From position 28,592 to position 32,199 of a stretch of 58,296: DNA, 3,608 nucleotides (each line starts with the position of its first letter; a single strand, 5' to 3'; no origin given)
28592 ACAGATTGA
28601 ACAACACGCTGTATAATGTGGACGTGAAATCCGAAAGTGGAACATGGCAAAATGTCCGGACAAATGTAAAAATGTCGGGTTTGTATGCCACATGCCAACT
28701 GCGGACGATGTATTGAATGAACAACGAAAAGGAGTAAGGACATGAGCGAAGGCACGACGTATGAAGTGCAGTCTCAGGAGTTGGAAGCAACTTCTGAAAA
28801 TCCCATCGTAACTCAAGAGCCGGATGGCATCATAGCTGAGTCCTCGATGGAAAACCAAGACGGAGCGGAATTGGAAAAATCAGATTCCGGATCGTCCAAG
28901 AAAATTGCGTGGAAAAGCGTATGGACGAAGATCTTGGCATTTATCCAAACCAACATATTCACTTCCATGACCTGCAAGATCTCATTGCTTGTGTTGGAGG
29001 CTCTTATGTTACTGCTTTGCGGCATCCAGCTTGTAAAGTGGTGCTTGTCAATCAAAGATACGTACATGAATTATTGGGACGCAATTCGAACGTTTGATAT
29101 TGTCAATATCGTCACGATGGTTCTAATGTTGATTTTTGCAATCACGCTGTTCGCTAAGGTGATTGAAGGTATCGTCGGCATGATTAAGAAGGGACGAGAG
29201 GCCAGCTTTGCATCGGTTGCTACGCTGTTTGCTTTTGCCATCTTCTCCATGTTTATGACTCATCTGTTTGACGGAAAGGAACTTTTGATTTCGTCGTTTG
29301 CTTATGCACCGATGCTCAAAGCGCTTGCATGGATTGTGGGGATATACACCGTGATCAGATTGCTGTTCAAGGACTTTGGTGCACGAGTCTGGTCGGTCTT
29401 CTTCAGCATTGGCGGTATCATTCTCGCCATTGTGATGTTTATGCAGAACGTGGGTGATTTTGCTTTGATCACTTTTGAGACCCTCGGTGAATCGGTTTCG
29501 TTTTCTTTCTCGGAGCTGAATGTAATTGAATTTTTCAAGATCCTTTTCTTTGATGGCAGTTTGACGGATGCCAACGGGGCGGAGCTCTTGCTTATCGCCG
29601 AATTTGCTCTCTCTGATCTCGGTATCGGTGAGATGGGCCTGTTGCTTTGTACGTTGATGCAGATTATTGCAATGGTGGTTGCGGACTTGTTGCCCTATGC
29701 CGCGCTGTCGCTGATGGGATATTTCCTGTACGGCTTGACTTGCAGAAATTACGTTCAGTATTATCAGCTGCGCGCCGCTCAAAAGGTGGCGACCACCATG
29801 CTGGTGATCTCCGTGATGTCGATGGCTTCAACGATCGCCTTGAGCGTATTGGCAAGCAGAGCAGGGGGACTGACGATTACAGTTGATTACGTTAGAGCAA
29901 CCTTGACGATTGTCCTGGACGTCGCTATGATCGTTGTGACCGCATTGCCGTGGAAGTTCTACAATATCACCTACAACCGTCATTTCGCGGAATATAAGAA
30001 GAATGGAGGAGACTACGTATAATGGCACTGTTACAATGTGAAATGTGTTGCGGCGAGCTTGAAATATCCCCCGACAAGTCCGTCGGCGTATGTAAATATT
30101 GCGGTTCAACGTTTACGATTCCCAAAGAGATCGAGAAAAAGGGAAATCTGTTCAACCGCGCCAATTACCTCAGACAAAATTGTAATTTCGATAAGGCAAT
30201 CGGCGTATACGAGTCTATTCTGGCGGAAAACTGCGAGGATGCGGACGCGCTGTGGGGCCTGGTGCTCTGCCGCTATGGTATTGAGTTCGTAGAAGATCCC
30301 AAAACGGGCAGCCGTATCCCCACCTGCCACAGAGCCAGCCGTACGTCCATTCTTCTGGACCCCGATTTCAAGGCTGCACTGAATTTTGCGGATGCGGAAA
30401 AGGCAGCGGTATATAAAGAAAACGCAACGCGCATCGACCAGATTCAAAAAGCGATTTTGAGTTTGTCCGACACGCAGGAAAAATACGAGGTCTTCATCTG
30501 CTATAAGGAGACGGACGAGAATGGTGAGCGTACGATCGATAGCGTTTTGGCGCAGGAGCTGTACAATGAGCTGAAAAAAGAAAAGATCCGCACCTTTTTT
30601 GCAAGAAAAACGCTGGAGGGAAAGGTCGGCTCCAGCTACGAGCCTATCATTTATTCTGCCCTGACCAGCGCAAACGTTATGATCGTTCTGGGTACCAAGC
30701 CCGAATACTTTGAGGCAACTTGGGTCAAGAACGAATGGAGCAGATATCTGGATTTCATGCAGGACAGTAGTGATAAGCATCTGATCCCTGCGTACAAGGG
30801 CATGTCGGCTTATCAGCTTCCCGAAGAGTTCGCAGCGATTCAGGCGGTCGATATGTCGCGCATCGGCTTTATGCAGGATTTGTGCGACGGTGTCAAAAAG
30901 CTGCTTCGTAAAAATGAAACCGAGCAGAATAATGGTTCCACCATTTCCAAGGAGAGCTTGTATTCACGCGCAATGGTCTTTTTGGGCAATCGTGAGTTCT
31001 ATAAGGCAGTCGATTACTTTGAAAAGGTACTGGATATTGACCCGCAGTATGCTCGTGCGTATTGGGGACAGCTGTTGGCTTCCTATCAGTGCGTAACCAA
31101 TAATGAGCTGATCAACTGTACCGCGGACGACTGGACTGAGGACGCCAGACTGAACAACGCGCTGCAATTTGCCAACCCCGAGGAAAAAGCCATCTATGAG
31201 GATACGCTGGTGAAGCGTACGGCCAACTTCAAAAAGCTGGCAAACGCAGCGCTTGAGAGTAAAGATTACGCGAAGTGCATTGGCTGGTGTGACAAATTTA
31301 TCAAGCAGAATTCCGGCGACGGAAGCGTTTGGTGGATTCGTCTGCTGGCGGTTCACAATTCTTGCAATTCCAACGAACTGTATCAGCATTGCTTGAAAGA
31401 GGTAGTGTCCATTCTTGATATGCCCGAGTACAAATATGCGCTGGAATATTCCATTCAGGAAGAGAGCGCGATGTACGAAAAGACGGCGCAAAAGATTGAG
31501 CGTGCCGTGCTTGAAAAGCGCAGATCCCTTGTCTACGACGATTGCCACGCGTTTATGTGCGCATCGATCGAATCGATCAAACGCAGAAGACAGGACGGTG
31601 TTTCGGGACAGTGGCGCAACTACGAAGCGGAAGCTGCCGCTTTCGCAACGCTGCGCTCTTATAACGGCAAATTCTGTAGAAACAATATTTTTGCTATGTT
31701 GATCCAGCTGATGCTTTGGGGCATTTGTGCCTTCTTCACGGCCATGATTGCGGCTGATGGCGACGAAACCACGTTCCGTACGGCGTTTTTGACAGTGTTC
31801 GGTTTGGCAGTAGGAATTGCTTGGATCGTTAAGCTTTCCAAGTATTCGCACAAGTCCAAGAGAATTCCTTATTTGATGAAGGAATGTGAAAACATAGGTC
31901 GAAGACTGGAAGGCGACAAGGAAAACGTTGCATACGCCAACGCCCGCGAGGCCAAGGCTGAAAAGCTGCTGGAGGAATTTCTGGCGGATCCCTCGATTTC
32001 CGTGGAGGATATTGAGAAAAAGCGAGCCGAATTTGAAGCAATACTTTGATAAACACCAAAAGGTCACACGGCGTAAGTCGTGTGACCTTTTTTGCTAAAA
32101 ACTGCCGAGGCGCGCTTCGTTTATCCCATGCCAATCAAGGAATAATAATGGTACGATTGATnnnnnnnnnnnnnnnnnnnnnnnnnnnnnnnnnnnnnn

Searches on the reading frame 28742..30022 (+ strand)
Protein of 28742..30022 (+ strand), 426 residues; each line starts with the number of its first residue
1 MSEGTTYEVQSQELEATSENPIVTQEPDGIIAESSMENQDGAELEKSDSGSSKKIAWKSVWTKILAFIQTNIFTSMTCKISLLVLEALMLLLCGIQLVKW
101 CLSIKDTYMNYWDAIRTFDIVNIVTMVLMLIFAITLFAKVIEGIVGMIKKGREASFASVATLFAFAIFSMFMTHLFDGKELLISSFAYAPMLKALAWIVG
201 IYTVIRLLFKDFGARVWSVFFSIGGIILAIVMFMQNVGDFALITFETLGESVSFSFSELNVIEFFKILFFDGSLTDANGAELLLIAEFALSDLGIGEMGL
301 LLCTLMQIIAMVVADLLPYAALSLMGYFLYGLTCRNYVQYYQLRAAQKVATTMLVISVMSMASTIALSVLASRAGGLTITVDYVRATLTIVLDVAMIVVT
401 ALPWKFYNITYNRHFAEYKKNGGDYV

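Call 11: search_protein_families(library=pfam, proteins=[window:28742-30022:+], max_evalue=0.01)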
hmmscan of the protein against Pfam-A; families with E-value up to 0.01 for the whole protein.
window:28742-30022:+ (426 aa): 0 families

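Call 20: find_encoding_contigs(protein=window:28742-30022:+, flank=10000, max_places=10)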
Protein window:28742-30022:+ (426 aa): no gene with exactly this product is on record in the collection.

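Call 22: find_homologous_proteins(query=window:28742-30022:+)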
Query window:28742-30022:+ (426 aa): 6 proteins with E <= 0.001 among 8000 candidates.
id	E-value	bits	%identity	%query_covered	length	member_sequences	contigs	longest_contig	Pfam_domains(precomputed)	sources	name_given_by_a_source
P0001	1.3e-268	909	100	100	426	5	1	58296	-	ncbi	-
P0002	8.9e-265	896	99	100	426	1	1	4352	-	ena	-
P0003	3.8e-232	789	85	100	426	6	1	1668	-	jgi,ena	-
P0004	4.6e-88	314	38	99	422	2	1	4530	-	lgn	-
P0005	5.3e-86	308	39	100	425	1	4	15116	-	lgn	-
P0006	2.9e-74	269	39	95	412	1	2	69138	-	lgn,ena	-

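Call 23: find_encoding_contigs(protein=P0006, flank=10000, max_places=4)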
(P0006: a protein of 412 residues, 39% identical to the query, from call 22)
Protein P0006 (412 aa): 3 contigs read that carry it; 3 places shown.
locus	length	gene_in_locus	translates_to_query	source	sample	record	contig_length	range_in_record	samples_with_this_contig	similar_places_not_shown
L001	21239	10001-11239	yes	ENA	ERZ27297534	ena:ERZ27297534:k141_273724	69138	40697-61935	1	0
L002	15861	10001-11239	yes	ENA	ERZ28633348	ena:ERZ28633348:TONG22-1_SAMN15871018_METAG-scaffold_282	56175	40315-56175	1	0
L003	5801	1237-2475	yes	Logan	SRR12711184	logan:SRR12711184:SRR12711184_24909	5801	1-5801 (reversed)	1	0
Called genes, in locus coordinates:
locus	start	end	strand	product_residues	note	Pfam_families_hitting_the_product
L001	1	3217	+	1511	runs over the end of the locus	PF00498:FHA, PF01935:DUF87 (faint), PF13191:AAA_16 (faint), PF01580:FtsK_SpoIIIE, PF13401:AAA_22 (faint), PF13555:AAA_29 (faint), PF01580:FtsK_SpoIIIE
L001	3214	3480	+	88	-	-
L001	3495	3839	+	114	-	PF06013:WXG100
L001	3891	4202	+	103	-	PF06013:WXG100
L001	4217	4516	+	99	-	PF06013:WXG100, PF00823:PPE (weak)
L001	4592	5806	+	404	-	-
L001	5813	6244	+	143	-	-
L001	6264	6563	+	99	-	PF13780:DUF4176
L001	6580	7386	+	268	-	PF04055:Radical_SAM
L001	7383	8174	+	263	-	PF00481:PP2C (faint), PF13672:PP2C_2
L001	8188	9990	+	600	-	PF00069:Pkinase, PF07714:PK_Tyr_Ser-Thr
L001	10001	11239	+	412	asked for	-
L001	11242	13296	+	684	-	PF00515:TPR_1 (faint), PF07719:TPR_2 (faint), PF13428:TPR_14 (faint), PF13676:TIR_2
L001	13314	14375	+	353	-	PF13421:Band_7_1, PF01145:Band_7 (faint), PF12773:DZR, PF13240:Zn_Ribbon_1 (faint), PF13248:Zn_ribbon_3 (faint)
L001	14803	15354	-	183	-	-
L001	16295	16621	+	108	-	-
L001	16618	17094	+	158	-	-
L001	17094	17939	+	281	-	PF00119:ATP-synt_A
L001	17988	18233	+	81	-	PF00137:ATP-synt_C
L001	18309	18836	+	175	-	-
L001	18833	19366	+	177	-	PF00213:OSCP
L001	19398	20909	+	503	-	PF02874:ATP-synt_ab_N, PF00006:ATP-synt_ab, PF00306:ATP-synt_ab_C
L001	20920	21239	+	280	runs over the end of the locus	PF00231:ATP-synt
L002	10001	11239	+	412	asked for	-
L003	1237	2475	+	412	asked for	-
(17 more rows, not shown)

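Call 24: find_encoding_contigs(protein=P0005, flank=10000, max_places=4)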
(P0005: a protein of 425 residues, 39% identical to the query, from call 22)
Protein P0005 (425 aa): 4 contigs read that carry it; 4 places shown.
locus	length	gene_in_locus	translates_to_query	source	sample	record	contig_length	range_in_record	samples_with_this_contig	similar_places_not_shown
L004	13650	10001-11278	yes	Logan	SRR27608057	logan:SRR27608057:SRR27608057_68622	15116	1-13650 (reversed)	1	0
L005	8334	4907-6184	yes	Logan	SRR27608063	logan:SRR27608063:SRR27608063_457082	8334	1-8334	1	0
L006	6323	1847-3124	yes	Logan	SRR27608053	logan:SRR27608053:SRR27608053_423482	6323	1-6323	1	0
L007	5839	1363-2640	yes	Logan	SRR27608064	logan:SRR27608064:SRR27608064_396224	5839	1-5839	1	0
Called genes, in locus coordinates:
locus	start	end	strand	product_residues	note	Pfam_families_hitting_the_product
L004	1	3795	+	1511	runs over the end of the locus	PF00498:FHA, PF01637:ATPase_2 (faint), PF01580:FtsK_SpoIIIE, PF01935:DUF87 (faint), PF13191:AAA_16 (faint), PF13401:AAA_22 (faint), PF13555:AAA_29 (faint), PF01580:FtsK_SpoIIIE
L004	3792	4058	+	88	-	-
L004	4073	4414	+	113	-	PF06013:WXG100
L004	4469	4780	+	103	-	PF06013:WXG100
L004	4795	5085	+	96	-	PF06013:WXG100, PF00823:PPE (weak)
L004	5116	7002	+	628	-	-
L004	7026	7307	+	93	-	PF13780:DUF4176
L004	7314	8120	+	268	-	PF13672:PP2C_2, PF00481:PP2C (faint)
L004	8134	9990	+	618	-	PF00069:Pkinase, PF07714:PK_Tyr_Ser-Thr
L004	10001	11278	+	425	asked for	-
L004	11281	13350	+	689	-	PF00515:TPR_1 (faint), PF07719:TPR_2 (faint), PF13428:TPR_14 (faint), PF14559:TPR_19 (faint), PF13676:TIR_2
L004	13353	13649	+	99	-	?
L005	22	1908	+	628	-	-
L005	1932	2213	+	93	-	PF13780:DUF4176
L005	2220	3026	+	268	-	PF13672:PP2C_2, PF00481:PP2C (faint)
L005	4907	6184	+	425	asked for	-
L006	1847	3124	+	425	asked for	-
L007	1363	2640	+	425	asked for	-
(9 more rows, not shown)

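Call 25: find_encoding_contigs(protein=P0004, flank=10000, max_places=4)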
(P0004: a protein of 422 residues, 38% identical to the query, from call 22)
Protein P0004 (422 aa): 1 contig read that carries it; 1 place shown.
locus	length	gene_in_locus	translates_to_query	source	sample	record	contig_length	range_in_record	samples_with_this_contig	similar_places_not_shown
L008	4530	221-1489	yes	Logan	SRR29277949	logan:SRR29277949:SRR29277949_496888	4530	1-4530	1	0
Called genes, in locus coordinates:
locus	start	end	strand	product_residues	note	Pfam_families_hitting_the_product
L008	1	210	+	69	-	?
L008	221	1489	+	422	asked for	-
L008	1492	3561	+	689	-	PF00515:TPR_1 (faint), PF07719:TPR_2 (faint), PF13428:TPR_14 (faint), PF14559:TPR_19 (faint), PF13676:TIR_2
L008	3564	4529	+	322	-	?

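Call 27: find_encoding_contigs(protein=P0002, flank=10000, max_places=4)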
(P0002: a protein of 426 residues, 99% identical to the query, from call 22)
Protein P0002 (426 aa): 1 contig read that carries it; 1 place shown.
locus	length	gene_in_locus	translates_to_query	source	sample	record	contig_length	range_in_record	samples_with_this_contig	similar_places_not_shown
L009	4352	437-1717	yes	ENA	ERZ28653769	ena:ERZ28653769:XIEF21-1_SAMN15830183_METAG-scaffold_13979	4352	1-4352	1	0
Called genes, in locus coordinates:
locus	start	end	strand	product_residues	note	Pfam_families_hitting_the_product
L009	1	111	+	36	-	?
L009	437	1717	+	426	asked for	-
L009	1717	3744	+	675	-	PF00515:TPR_1 (faint), PF07719:TPR_2 (faint), PF13428:TPR_14 (faint), PF13676:TIR_2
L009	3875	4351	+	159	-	?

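Call 28: find_encoding_contigs(protein=P0003, flank=10000, max_places=6)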
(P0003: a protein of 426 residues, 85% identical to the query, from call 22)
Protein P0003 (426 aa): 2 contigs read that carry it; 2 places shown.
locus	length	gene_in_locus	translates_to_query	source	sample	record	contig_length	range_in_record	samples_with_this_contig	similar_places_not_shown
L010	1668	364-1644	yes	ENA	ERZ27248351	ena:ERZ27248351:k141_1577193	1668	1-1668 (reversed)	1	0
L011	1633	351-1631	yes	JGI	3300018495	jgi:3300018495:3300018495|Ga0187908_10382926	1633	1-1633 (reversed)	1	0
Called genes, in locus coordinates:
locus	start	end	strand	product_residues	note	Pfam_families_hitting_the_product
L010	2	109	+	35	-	?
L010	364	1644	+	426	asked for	-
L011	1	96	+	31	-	?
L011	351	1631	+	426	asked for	?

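Call 50: search_protein_families(library=padloc, proteins=[window:28742-30022:+], max_evalue=0.01)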
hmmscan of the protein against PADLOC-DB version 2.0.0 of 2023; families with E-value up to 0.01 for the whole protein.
window:28742-30022:+ (426 aa): 0 families

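Call 51: search_protein_families(library=ncbifam, proteins=[window:28742-30022:+], max_evalue=0.01)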
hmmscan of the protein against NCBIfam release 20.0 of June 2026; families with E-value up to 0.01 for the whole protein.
window:28742-30022:+ (426 aa): 0 families

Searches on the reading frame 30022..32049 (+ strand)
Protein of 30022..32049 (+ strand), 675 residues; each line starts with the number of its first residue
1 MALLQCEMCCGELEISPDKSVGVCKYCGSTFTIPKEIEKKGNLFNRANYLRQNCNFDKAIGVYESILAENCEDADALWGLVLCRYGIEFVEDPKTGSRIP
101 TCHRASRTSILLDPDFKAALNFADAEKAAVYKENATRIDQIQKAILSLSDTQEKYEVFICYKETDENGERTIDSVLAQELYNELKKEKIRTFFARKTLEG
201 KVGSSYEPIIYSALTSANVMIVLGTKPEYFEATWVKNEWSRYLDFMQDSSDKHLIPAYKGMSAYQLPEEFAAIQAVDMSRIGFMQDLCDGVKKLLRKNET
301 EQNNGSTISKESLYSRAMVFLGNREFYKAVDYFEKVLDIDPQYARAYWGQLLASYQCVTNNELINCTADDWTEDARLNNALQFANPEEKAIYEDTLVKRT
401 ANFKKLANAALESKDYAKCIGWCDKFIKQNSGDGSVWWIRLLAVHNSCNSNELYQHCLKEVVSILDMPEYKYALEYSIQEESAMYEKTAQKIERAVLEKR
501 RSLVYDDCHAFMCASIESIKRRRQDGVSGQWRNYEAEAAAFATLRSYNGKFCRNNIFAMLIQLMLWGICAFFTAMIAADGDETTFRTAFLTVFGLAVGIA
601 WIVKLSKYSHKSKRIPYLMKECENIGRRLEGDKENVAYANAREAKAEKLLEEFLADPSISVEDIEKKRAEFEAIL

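Call 11: search_protein_families(library=pfam, proteins=[window:30022-32049:+], max_evalue=0.01)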
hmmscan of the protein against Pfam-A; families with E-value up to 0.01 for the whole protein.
window:30022-32049:+ (675 aa): 8 families
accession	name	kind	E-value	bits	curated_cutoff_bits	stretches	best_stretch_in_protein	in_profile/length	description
PF13676.11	TIR_2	-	2.7e-11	44.5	28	1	157-280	1-110/122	TIR domain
PF13428.12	TPR_14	-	3.8e-09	36.8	23.5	0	45-78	6-38/44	Tetratricopeptide repeat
PF00515.34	TPR_1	-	5.4e-09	35.9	27.8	1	312-343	3-34/34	Tetratricopeptide repeat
PF07719.23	TPR_2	-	5.5e-09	35.9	27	1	311-343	2-34/34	Tetratricopeptide repeat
PF13432.12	TPR_16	-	3.8e-05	24.5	32.7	0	45-84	2-41/65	Tetratricopeptide repeat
PF01582.25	TIR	-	0.0004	20.6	21.3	1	154-256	1-93/179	TIR domain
PF14559.12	TPR_19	-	0.00081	20.1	25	0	325-348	6-29/68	Tetratricopeptide repeat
PF13181.12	TPR_8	-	0.0024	18.3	25.7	0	311-343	2-34/34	Tetratricopeptide repeat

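Call 50: search_protein_families(library=padloc, proteins=[window:30022-32049:+], max_evalue=0.01)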
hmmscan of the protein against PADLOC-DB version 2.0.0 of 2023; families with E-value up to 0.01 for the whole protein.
window:30022-32049:+ (675 aa): 1 family
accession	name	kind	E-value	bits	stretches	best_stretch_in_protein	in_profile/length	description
PDLC05062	PDC-S66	-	0.00014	19.4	1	134-261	125-244/282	-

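Call 51: search_protein_families(library=ncbifam, proteins=[window:30022-32049:+], max_evalue=0.01)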
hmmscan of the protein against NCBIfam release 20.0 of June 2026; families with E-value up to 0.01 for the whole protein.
window:30022-32049:+ (675 aa): 2 families
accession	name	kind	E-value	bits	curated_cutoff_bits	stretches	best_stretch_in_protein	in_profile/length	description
NF058526.1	Thoeris_type3_ThcB4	equivalog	1.8e-06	27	220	1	136-241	108-204/375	Thoeris type III anti-phage system protein ThcB4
TIGR04510.1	mod_pep_cyc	subfamily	0.00087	17.9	400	1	311-359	397-447/814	putative peptide modification system cyclase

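Call 74: search_solved_structures(query=window:30022-32049:+, max_evalue=0.01)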
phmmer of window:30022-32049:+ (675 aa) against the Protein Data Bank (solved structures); distinct sequences matched with E-value up to 0.01: 9.
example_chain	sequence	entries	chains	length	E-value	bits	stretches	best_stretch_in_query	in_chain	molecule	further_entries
9qhb_A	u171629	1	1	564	9.4e-12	47.6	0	311-350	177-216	Engineered tetratricopeptide repeat protein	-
9qhc_A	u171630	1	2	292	2.1e-08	36.6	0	309-350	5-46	Engineered tetratricopeptide repeat protein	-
7obi_A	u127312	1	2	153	4e-07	32.3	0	310-346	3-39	CTPR-rv4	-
8bu0_A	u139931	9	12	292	2.6e-05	26.3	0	309-350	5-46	Consensus tetratricopeptide repeat protein | Crystal structure of an 8-repeat consensus TPR superhelix with Zinc. | Monomer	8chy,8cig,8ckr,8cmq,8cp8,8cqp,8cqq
3kd7_A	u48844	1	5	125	0.0003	22.8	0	320-353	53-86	CTPR390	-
9gzg_A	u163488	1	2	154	0.0012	20.8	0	325-356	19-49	Engineered CTPR protein with glutamic acids for conductivity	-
8ch0_A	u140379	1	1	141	0.0027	19.7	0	309-350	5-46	Consensus tetratricopeptide repeat protein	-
1na0_A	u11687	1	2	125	0.0049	18.8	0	309-350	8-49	designed protein CTPR3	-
2fo7_A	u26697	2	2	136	0.0063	18.4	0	311-350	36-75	SYNTHETIC CONSENSUS TPR PROTEIN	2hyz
